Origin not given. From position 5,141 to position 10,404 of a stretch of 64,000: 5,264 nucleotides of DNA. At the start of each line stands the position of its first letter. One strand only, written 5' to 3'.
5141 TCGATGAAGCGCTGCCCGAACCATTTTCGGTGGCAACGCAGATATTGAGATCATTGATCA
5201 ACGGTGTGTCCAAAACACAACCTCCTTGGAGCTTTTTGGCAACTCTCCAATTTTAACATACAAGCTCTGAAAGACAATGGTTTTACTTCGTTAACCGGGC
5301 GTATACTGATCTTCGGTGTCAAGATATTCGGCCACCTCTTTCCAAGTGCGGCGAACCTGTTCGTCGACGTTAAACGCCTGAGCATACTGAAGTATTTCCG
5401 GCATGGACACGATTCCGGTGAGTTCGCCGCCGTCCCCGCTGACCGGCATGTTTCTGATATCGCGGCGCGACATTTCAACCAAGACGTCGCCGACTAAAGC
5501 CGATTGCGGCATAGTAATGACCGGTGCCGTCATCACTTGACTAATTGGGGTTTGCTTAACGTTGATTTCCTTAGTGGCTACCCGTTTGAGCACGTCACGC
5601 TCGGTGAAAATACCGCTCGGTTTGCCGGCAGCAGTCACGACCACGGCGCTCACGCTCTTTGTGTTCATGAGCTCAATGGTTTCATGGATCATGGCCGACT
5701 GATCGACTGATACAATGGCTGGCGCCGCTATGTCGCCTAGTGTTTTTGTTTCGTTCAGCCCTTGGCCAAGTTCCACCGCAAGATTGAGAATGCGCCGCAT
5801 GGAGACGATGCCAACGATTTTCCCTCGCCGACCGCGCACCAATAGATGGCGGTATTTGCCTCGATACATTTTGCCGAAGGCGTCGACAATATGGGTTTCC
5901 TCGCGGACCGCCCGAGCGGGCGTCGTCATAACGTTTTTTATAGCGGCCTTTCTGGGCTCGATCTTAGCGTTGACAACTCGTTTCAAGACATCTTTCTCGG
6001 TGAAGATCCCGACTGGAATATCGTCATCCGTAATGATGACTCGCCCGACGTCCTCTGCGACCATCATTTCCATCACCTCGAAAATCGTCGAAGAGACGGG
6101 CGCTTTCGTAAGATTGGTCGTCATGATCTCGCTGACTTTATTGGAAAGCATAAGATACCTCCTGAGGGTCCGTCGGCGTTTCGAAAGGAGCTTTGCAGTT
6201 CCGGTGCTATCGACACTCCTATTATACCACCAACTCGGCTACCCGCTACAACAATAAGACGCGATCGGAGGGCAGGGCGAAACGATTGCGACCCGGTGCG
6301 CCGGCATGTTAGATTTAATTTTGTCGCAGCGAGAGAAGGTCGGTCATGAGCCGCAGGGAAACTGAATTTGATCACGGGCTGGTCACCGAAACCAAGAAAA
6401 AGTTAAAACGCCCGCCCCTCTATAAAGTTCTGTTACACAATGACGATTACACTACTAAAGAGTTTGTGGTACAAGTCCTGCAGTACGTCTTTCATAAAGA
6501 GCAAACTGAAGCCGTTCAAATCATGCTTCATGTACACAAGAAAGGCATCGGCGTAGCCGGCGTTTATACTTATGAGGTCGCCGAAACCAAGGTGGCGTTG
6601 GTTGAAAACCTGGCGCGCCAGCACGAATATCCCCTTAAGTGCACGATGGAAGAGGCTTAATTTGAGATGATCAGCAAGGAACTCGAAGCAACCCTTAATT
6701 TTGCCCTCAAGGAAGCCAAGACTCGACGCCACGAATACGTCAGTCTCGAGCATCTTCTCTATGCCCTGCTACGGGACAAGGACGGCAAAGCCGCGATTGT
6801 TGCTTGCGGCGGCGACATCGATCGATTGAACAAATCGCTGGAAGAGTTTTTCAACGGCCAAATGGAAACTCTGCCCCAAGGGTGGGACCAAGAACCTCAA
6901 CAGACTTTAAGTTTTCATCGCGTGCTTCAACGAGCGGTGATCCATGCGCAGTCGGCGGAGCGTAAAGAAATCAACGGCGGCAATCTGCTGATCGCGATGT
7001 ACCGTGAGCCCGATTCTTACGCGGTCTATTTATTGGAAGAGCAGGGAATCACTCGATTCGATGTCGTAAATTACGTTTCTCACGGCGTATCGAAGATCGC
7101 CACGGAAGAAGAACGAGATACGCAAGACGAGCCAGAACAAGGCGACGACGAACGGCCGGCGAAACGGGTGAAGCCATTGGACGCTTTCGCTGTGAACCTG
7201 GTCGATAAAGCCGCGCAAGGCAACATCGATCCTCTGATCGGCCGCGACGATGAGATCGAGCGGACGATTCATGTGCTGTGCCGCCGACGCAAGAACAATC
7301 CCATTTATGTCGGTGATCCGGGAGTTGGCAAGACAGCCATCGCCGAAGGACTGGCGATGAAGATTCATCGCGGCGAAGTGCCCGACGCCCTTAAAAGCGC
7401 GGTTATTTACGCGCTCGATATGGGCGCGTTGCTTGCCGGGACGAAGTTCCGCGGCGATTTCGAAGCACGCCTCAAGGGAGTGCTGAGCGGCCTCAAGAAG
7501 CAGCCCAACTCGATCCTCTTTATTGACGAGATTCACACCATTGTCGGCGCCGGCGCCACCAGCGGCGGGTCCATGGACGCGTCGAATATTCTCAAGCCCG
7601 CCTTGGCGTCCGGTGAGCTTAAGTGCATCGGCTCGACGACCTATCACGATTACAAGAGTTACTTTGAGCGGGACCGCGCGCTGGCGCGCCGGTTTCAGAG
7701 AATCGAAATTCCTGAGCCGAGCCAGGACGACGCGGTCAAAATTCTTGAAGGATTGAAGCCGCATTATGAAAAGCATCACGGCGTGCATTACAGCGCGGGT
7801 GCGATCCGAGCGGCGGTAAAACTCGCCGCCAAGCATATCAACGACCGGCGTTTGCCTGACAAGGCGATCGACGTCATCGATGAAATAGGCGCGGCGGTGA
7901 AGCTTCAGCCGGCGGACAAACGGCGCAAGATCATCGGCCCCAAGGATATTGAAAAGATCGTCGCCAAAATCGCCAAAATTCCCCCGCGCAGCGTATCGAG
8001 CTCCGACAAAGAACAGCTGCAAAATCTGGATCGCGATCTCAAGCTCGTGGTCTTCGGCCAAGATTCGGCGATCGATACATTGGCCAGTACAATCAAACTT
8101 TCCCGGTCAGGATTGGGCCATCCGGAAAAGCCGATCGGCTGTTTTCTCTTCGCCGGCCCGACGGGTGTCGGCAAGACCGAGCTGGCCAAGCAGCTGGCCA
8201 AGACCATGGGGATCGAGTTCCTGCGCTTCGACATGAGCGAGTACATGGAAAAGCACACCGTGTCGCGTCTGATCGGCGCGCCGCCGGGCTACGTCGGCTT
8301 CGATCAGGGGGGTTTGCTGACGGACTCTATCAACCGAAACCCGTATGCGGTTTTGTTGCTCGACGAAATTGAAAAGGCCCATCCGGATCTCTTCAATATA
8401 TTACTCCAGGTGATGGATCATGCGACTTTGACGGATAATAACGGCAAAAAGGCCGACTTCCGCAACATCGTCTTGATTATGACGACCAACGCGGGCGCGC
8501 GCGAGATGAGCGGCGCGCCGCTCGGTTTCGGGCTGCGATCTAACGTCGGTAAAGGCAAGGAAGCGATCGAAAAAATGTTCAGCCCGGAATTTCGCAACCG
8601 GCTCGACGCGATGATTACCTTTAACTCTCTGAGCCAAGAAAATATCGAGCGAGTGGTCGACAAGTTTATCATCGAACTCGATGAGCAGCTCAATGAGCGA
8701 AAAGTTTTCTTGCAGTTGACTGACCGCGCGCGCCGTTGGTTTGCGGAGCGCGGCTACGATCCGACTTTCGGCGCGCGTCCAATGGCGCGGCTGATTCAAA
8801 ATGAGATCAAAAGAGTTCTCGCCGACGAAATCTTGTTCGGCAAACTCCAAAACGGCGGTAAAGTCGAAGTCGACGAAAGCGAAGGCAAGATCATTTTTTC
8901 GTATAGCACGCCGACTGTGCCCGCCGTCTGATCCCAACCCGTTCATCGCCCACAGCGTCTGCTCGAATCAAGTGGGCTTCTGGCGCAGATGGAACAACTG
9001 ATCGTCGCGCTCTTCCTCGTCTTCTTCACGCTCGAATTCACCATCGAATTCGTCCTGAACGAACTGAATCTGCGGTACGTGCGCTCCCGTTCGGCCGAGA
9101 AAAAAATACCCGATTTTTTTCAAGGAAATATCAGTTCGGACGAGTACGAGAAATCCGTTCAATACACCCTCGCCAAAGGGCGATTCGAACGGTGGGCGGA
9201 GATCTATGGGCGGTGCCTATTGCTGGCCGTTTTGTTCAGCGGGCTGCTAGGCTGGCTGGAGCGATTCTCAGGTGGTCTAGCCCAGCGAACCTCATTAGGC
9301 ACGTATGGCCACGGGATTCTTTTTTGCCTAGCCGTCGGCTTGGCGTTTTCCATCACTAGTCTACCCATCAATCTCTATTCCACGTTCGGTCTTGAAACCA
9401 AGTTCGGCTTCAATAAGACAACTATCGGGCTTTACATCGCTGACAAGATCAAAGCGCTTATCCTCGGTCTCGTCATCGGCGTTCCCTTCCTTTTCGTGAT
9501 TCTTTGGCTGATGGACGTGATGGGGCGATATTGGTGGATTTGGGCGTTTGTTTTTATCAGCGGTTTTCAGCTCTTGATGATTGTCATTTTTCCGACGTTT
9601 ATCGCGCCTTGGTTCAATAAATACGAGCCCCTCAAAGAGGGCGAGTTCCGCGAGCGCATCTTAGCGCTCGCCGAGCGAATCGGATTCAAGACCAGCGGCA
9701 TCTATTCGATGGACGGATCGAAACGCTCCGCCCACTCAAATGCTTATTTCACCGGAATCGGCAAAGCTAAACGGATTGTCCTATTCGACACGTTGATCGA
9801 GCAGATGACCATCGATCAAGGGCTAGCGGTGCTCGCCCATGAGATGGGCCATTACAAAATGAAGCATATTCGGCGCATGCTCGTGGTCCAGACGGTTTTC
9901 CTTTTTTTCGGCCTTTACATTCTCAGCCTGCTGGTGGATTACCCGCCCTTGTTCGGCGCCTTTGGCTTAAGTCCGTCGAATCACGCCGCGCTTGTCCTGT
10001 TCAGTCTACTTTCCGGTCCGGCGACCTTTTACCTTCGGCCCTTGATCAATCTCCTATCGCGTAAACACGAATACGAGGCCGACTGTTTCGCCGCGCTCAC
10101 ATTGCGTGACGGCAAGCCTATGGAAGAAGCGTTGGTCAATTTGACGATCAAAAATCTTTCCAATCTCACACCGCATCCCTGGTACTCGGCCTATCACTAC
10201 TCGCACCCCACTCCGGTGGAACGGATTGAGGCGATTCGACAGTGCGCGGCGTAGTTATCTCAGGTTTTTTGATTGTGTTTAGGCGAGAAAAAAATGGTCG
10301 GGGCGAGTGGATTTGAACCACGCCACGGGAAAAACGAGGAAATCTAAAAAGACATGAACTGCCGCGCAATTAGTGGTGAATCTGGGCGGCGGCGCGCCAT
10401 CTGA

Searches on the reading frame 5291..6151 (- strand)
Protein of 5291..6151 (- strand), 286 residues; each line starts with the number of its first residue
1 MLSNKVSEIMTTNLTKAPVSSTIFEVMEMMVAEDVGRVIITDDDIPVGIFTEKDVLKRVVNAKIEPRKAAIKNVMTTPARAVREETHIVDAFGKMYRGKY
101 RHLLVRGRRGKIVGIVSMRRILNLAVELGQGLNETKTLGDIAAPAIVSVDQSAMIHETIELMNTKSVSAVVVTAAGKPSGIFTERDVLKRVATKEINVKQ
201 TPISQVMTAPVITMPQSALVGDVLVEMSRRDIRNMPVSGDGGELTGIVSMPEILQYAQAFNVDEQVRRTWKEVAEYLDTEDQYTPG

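Call 8: search_protein_families(library=pfam, proteins=[window:5291-6151:-], max_evalue=0.001)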
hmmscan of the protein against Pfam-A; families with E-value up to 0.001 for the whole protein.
window:5291-6151:- (286 aa): 1 family
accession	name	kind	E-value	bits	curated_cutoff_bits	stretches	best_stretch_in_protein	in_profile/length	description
PF00571.33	CBS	-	1.8e-41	140.7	24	4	6-60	1-56/57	CBS domain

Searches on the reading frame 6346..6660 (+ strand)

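Call 8: search_protein_families(library=pfam, proteins=[window:6346-6660:+], max_evalue=0.001)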
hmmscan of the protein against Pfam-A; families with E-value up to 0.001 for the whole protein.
window:6346-6660:+ (104 aa): 1 family
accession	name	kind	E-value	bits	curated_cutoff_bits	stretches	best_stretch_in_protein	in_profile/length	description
PF02617.22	ClpS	-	3.6e-35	120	23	1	21-100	1-80/80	ATP-dependent Clp protease adaptor protein ClpS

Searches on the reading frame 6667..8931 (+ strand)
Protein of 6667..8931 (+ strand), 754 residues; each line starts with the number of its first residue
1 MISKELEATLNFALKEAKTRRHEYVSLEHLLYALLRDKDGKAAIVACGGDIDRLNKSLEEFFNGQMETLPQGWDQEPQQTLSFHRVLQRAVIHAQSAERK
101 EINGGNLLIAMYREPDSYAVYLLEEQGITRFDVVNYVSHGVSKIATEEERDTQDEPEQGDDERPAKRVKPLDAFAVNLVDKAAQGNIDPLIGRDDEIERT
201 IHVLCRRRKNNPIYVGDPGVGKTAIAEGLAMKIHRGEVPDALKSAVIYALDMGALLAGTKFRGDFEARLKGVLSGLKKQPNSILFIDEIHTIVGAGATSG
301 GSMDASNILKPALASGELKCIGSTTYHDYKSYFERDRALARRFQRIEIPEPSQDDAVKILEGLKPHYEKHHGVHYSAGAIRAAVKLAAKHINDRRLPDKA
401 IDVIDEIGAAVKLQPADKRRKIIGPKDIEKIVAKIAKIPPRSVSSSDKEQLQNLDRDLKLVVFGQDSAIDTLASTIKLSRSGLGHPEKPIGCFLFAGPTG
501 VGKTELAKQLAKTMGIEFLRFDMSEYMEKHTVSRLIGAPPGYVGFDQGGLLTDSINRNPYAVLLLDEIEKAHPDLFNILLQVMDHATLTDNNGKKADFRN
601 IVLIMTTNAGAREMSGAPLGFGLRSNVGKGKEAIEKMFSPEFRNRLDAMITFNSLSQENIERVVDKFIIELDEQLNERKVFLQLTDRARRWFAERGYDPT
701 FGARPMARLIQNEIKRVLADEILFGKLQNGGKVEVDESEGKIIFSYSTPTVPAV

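Call 8: search_protein_families(library=pfam, proteins=[window:6667-8931:+], max_evalue=0.001)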
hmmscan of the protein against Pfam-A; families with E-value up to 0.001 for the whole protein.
window:6667-8931:+ (754 aa): 25 families
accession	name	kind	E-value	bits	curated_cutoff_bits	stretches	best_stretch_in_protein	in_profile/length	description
PF07724.20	AAA_2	-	5.6e-62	209.1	27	1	488-648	1-165/166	AAA domain (Cdc48 subfamily)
PF00004.35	AAA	-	2.1e-28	99.8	21.2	2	494-609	2-110/131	ATPase family associated with various cellular activities (AAA)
PF17871.7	AAA_lid_9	-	6.7e-28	97.1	22.8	1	352-454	1-100/104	AAA lid domain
PF10431.15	ClpB_D2-small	-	2e-26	92.2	21.9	1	655-735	1-81/81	C-terminal, D2-small domain, of ClpB protein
PF07728.20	AAA_5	-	1.5e-16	61.1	22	1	494-611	3-125/139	AAA domain (dynein-related subfamily)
PF02861.25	Clp_N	-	7.4e-15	55.3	20.7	1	13-61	1-51/53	Clp amino terminal domain, pathogenicity island component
PF13191.12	AAA_16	-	1.4e-10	42.3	32.6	0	189-236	1-51/167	AAA ATPase domain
PF13401.12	AAA_22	-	2.2e-09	38.1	27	1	491-585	6-110/130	AAA domain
PF05496.18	RuvB_N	-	5.8e-08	33.1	27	0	464-518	11-61/159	Holliday junction DNA helicase RuvB P-loop domain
PF00158.32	Sigma54_activat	-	1.3e-07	31.9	20.2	1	494-613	26-147/168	Sigma-54 interaction domain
PF07726.17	AAA_3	-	4.5e-06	27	27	1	494-609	3-111/131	ATPase family associated with various cellular activities (AAA)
PF13173.12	AAA_14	-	9.5e-06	26.1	27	0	494-584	6-86/129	AAA domain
PF20720.3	nSTAND3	-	1e-05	25.7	27.2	0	213-235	21-43/155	Novel STAND NTPase 3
PF13238.12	AAA_18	-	1.1e-05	26.3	29.4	0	495-528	3-33/128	AAA domain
PF05621.17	TniB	-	3.3e-05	23.9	22.4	0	238-350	77-186/189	Bacterial TniB protein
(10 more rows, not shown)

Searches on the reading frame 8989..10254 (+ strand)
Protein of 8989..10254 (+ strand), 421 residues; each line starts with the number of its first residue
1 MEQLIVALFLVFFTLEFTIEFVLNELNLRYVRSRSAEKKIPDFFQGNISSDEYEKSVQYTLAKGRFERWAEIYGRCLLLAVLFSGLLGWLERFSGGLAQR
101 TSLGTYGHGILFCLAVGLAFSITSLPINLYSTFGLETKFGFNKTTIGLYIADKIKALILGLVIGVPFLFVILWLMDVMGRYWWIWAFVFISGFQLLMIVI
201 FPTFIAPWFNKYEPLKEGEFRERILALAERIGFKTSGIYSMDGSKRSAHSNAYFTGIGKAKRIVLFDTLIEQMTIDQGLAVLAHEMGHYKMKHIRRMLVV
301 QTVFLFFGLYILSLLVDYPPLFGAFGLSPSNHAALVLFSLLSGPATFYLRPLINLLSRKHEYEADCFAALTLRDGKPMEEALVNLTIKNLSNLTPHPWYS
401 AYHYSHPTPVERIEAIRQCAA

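Call 5: search_protein_families(library=pfam, proteins=[window:8989-10254:+], max_evalue=0.001)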
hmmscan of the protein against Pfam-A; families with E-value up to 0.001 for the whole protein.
window:8989-10254:+ (421 aa): 2 families
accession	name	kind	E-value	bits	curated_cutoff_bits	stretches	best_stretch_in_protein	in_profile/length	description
PF16491.10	Peptidase_M48_N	-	1.8e-56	191.2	27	1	36-211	7-179/179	CAAX prenyl protease N-terminal, five membrane helices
PF01435.24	Peptidase_M48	-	1.3e-38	133.1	20.3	1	214-418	1-184/186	Peptidase family M48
